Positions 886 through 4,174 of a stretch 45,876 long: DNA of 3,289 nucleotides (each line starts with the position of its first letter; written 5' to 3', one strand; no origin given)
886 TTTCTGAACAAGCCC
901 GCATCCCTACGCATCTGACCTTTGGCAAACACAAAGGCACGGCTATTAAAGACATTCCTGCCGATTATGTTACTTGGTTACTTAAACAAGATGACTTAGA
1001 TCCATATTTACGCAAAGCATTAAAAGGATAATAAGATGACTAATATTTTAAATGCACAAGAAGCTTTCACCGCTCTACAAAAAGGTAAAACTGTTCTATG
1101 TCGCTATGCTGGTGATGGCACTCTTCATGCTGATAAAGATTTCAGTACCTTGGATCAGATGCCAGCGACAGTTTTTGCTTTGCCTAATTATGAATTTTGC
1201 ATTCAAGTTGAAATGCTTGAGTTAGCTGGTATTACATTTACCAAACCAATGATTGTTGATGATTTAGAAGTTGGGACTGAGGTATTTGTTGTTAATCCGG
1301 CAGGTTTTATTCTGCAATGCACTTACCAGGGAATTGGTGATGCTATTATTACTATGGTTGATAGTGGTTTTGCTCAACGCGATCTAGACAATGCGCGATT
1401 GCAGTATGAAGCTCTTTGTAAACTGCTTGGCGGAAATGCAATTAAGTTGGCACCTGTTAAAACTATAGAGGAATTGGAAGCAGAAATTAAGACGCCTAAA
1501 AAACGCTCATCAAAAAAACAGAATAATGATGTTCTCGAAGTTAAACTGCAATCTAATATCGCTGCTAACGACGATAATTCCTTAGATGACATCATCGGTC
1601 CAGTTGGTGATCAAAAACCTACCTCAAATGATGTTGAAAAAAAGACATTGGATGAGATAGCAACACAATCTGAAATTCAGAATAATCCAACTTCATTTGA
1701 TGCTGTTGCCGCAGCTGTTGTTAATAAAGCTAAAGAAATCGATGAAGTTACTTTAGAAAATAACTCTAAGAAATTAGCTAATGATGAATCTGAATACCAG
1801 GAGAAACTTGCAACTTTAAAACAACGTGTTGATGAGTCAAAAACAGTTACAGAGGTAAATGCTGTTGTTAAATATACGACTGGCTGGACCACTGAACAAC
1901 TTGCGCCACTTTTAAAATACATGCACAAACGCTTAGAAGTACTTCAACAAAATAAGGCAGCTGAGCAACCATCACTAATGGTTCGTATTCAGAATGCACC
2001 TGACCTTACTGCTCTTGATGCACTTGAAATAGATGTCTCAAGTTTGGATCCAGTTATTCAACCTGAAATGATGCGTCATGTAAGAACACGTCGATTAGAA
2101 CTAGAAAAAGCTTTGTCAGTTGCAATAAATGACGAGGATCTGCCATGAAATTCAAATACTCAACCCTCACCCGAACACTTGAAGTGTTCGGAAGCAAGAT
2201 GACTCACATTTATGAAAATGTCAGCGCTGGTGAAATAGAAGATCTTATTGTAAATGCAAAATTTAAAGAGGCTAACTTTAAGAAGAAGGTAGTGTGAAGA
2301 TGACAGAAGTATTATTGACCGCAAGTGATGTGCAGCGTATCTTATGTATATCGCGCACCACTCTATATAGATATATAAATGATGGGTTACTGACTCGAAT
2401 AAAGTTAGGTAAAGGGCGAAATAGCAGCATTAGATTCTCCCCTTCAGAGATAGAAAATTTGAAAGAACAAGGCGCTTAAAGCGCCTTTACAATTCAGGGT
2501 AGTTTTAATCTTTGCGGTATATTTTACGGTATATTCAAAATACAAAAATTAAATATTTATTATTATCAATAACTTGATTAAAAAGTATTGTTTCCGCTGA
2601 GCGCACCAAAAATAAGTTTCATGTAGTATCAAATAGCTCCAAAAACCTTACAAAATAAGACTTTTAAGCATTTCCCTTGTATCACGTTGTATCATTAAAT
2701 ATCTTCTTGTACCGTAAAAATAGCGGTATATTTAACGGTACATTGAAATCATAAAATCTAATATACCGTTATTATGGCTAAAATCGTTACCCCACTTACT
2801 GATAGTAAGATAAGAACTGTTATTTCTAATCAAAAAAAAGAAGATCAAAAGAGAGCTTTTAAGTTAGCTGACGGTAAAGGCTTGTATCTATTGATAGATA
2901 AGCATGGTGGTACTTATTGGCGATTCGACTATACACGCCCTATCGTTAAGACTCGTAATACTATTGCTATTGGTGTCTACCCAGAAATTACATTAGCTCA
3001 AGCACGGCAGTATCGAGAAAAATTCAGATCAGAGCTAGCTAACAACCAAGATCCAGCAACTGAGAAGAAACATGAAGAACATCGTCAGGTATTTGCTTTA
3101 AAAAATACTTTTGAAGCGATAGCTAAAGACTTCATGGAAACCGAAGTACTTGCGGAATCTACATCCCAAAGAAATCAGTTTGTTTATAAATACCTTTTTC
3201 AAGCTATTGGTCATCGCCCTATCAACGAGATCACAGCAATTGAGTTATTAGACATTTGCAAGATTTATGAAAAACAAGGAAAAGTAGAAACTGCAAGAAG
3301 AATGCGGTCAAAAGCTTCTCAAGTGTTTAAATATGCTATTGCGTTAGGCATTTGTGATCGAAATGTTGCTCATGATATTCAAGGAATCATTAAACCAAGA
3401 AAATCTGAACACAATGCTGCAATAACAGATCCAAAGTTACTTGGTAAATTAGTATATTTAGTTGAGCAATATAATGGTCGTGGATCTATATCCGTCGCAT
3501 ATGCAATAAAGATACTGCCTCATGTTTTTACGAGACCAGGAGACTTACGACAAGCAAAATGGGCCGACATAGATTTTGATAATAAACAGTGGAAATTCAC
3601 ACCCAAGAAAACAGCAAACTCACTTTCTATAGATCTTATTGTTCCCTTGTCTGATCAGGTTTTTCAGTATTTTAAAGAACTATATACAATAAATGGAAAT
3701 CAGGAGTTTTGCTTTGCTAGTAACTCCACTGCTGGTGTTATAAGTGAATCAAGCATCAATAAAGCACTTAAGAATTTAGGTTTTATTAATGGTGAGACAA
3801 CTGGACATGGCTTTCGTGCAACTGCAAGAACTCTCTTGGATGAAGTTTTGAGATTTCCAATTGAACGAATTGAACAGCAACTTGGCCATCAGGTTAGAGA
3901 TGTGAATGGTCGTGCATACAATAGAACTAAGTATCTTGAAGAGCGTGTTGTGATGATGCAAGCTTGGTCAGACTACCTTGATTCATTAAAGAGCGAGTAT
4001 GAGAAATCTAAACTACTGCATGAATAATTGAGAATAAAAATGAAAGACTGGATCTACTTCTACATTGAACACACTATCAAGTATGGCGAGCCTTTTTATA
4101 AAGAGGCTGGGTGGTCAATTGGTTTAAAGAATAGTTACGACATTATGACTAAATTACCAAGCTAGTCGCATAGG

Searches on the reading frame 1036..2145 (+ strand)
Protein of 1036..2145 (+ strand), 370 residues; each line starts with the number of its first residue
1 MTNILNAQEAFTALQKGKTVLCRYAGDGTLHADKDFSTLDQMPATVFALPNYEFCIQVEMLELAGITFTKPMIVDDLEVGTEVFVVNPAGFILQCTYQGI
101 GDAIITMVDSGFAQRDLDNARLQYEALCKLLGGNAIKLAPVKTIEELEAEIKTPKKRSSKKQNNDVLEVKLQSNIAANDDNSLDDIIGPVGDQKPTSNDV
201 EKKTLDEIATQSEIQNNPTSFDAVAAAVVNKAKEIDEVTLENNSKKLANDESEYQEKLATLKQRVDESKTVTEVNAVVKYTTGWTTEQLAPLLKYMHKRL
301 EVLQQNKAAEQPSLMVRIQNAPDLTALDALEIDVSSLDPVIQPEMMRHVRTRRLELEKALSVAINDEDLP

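Call 81: search_protein_families(library=pfam, proteins=[window:1036-2145:+], max_evalue=0.01)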
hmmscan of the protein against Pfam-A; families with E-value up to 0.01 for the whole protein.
window:1036-2145:+ (370 aa): 1 family
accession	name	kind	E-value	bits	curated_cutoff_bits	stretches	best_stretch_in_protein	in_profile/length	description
PF07230.16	Portal_T4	-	0.0038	16.5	22.9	1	231-351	113-230/433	Bacteriophage T4-like portal protein (Gp20)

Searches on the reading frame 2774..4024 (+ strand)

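Call 81: search_protein_families(library=pfam, proteins=[window:2774-4024:+], max_evalue=0.01)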
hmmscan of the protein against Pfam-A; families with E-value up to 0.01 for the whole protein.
window:2774-4024:+ (417 aa): 3 families
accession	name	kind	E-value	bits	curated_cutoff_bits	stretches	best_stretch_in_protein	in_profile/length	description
PF13356.12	Arm-DNA-bind_3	-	3.1e-23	82.2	27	1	8-100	1-82/83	Arm DNA-binding domain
PF22022.2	Phage_int_M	-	3.2e-22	79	27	1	113-204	1-95/96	Phage integrase central domain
PF00589.27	Phage_integrase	-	1.8e-13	51.1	27.1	1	238-384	21-167/172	Phage integrase family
